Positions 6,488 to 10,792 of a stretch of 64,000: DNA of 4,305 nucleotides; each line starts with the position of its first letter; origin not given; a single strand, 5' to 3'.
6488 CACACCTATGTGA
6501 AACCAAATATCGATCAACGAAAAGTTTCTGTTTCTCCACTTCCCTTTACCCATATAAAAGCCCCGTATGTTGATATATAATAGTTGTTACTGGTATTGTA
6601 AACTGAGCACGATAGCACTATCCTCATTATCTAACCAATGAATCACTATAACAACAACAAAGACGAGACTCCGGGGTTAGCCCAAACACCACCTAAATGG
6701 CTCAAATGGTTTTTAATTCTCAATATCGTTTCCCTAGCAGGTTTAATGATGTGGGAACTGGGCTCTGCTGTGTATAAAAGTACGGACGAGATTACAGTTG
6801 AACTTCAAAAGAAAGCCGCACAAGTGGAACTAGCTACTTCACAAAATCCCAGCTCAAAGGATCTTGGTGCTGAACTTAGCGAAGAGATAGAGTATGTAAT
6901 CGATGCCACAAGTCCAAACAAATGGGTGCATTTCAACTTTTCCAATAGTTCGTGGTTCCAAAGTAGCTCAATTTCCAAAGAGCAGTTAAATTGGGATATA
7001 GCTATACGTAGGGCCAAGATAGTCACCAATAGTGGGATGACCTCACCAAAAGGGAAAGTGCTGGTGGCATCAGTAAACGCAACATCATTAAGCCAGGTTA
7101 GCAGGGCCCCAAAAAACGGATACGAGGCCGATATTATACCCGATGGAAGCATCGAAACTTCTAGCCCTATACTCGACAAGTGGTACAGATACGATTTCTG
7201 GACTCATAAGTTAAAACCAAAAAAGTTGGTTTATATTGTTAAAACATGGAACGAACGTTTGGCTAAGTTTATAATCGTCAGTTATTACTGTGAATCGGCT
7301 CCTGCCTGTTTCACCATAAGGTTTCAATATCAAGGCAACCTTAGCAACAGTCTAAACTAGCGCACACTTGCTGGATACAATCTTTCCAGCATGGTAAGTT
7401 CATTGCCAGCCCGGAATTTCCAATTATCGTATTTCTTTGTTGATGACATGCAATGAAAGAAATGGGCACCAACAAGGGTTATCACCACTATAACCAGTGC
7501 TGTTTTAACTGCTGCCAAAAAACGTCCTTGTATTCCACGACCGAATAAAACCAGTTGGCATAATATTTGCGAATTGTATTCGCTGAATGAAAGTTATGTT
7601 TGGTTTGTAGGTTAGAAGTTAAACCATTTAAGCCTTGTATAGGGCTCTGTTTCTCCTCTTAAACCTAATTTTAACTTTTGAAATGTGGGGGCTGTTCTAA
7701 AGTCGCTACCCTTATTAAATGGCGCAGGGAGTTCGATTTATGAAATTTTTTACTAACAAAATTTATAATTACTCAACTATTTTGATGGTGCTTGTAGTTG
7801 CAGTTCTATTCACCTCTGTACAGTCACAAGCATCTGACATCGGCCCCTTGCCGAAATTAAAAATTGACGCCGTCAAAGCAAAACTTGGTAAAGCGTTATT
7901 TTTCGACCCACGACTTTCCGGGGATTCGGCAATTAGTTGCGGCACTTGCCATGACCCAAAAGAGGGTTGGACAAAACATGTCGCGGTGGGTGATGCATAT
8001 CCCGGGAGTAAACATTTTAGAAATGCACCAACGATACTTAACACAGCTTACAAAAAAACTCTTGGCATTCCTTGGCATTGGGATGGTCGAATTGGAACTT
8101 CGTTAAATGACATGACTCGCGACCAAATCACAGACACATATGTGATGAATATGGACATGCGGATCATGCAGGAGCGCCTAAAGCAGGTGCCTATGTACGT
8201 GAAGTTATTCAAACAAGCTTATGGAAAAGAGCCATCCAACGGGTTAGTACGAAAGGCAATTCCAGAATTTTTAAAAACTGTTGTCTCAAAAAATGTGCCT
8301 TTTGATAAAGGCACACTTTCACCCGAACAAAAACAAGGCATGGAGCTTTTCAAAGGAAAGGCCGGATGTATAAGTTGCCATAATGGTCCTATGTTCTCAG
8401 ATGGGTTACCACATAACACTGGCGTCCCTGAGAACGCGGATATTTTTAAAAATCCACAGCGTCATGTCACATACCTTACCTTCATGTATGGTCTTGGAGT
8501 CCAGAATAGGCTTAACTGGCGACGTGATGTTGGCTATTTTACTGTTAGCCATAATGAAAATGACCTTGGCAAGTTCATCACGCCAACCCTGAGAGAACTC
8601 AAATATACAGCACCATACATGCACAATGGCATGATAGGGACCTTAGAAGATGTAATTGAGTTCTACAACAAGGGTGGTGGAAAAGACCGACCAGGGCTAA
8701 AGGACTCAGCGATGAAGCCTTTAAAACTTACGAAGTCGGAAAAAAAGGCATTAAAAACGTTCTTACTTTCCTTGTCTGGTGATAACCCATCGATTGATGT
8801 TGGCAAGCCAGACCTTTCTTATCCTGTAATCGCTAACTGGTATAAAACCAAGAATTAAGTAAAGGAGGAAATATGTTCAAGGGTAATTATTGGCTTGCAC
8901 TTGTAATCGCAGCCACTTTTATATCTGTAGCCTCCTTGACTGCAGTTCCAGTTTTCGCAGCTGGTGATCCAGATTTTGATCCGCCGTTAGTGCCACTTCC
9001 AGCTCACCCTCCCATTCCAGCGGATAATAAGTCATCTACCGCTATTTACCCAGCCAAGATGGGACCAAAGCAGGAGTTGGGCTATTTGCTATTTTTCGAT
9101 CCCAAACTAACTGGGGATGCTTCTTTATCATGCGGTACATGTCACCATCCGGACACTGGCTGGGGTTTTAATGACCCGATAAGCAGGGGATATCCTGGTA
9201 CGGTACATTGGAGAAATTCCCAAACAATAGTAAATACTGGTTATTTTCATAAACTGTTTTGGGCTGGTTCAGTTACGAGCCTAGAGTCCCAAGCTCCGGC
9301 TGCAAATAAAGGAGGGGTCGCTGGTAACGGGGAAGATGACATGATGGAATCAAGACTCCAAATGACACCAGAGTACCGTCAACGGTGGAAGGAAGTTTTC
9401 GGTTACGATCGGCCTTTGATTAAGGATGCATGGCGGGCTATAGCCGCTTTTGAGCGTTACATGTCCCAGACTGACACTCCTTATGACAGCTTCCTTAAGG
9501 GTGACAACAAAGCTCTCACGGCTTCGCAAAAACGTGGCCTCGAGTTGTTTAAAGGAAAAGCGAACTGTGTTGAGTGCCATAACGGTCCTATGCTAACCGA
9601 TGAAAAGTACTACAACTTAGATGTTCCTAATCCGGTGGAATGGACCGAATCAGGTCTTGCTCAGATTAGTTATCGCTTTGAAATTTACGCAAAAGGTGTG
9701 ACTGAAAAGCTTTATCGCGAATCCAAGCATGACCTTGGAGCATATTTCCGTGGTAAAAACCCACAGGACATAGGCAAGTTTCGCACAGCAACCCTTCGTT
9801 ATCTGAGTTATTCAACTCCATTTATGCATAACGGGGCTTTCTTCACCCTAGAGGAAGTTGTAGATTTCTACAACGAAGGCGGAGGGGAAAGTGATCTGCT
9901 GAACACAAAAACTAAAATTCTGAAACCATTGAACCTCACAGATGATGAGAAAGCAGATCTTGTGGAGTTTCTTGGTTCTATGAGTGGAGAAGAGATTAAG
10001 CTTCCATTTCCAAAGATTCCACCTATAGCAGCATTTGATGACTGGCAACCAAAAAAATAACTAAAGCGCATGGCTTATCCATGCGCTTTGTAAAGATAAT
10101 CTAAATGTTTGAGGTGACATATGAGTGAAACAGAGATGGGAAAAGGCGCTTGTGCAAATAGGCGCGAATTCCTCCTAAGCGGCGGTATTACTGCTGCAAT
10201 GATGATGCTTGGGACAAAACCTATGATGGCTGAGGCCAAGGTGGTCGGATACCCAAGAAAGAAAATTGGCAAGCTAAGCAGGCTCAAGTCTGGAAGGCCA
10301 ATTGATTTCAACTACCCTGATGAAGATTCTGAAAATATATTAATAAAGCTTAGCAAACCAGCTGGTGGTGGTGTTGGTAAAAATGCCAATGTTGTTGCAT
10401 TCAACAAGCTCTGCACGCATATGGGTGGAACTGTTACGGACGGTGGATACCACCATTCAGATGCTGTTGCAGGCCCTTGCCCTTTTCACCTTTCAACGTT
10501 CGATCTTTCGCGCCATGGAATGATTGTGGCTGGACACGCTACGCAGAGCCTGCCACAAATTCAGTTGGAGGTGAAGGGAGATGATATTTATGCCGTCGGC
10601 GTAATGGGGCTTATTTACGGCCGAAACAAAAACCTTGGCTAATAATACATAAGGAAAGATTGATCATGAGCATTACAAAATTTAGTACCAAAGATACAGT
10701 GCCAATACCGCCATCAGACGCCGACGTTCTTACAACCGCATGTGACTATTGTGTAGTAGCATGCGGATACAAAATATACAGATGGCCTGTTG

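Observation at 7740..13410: Complete IdrABP1P2-like (iodate reductase-type) operon in a non-model lineage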

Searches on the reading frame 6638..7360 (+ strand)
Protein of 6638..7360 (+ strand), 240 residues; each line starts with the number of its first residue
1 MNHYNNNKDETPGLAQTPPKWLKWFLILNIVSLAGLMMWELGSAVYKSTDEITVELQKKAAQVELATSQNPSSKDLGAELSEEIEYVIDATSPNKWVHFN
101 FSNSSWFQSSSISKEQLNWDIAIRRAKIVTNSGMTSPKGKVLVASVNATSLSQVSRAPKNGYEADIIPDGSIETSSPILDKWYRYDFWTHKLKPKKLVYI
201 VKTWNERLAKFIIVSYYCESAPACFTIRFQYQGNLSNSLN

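Call 3: search_protein_families(library=pfam, proteins=[window:6638-7360:+])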
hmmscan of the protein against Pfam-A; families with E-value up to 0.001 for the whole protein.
window:6638-7360:+ (240 aa): 1 family
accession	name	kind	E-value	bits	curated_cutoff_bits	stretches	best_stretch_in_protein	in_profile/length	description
PF14064.11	HmuY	-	9.5e-15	55.5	27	1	94-229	3-155/157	HmuY protein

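Call 4: search_protein_families(library=ncbifam, proteins=[window:6638-7360:+])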
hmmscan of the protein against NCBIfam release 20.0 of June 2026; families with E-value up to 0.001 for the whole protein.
window:6638-7360:+ (240 aa): 0 families

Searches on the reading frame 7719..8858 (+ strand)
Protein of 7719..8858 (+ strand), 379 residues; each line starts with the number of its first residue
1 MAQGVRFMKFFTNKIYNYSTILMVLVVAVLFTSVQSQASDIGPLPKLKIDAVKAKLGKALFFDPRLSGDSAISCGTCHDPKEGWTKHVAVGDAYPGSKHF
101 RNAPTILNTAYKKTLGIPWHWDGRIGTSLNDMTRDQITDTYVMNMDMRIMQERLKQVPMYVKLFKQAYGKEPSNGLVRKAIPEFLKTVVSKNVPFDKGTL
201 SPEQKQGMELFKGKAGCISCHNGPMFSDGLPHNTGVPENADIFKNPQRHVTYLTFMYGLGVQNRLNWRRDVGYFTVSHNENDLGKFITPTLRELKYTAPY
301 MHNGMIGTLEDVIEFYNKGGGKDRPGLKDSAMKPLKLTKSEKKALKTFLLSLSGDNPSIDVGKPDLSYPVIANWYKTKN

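Call 3: search_protein_families(library=pfam, proteins=[window:7719-8858:+])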
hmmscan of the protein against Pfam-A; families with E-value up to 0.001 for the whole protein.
window:7719-8858:+ (379 aa): 2 families
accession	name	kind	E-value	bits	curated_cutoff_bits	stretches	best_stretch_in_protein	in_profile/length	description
PF03150.19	CCP_MauG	-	4.8e-38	131.6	25.6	1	53-197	3-142/149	Di-haem cytochrome c peroxidase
PF21419.2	RoxA-like_Cyt-c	-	0.00015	21.7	26.7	0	296-314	12-30/39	RoxA-like, cytochrome c-like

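Call 4: search_protein_families(library=ncbifam, proteins=[window:7719-8858:+])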
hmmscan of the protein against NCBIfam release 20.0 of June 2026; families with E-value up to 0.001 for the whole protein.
window:7719-8858:+ (379 aa): 5 families
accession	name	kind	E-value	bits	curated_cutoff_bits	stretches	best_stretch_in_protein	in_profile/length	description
TIGR03791.1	TTQ_mauG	equivalog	5.9e-60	202.9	443.85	2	53-243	5-198/291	tryptophan tryptophylquinone biosynthesis enzyme MauG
TIGR04039.1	MXAN_0977_Heme2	hypoth_equivalog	2.8e-50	171.3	362.85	1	52-355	10-324/336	MbnH family di-heme enzyme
TIGR03981.2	SAM_quin_mod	hypoth_equivalog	2.2e-26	92.7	340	3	159-238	212-301/411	His-Xaa-Ser system-associated MauG-like protein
NF052341.1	hydrazine_gamma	equivalog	1.1e-05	24.6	625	1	195-324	186-317/339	hydrazine synthase subunit gamma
NF052342.1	hydrazine_BC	exception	0.00027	19.2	1250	1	194-314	536-660/690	hydrazine synthase subunit beta-gamma fusion subunit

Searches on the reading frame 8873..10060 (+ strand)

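Call 3: search_protein_families(library=pfam, proteins=[window:8873-10060:+])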
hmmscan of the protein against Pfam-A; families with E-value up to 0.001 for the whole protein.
window:8873-10060:+ (395 aa): 1 family
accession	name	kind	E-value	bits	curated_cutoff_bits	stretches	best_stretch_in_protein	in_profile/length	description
PF03150.19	CCP_MauG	-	6e-37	128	25.6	1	66-212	3-148/149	Di-haem cytochrome c peroxidase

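Call 4: search_protein_families(library=ncbifam, proteins=[window:8873-10060:+])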
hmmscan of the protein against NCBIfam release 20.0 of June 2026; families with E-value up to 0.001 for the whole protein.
window:8873-10060:+ (395 aa): 4 families
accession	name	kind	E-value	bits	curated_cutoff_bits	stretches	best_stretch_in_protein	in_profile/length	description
TIGR04039.1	MXAN_0977_Heme2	hypoth_equivalog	4.4e-54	183.8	362.85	1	66-374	11-325/336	MbnH family di-heme enzyme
TIGR03791.1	TTQ_mauG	equivalog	4.5e-48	163.9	443.85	2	66-253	5-193/291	tryptophan tryptophylquinone biosynthesis enzyme MauG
TIGR03981.2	SAM_quin_mod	hypoth_equivalog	1e-27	97.1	340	3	184-253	230-301/411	His-Xaa-Ser system-associated MauG-like protein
NF052341.1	hydrazine_gamma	equivalog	2.1e-05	23.7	625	1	189-367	171-336/339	hydrazine synthase subunit gamma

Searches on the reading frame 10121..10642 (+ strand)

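Call 3: search_protein_families(library=pfam, proteins=[window:10121-10642:+])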
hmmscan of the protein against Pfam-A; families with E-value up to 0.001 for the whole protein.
window:10121-10642:+ (173 aa): 1 family
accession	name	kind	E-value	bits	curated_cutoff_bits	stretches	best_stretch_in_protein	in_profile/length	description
PF00355.32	Rieske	-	5e-07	30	20.3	1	88-146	33-86/88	Rieske [2Fe-2S] domain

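Call 4: search_protein_families(library=ncbifam, proteins=[window:10121-10642:+])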
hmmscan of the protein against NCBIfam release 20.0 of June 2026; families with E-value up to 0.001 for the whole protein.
window:10121-10642:+ (173 aa): 7 families
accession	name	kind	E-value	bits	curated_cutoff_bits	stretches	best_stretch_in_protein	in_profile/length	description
TIGR02694.1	arsenite_ox_S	equivalog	3.2e-40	137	95.65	1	42-172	2-129/129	arsenate reductase (azurin) small subunit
NF050121.1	bc1_QcrA_actin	exception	1.3e-09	38.1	275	1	89-153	238-299/319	cytochrome bc1 complex Rieske iron-sulfur subunit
TIGR03171.1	soxL2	equivalog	2e-05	23.8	582.1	0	120-164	235-281/321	Rieske iron-sulfur protein SoxL2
NF042948.2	3PPDioc_HcaC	equivalog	0.00015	22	150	1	87-157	32-99/105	3-phenylpropionate/cinnamic acid dioxygenase ferredoxin subunit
NF007422.0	PRK09965.1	equivalog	0.00016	21.7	113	1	89-157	33-97/106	bifunctional 3-phenylpropionate/cinnamic acid dioxygenase ferredoxin subunit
NF010001.0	PRK13474.1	subfamily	0.00034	20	154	1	92-157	101-160/178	cytochrome b6-f complex iron-sulfur subunit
NF045928.1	Cytb6fFeSPetC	equivalog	0.00047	19.6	250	1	91-156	101-161/179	cytochrome b6-f complex iron-sulfur subunit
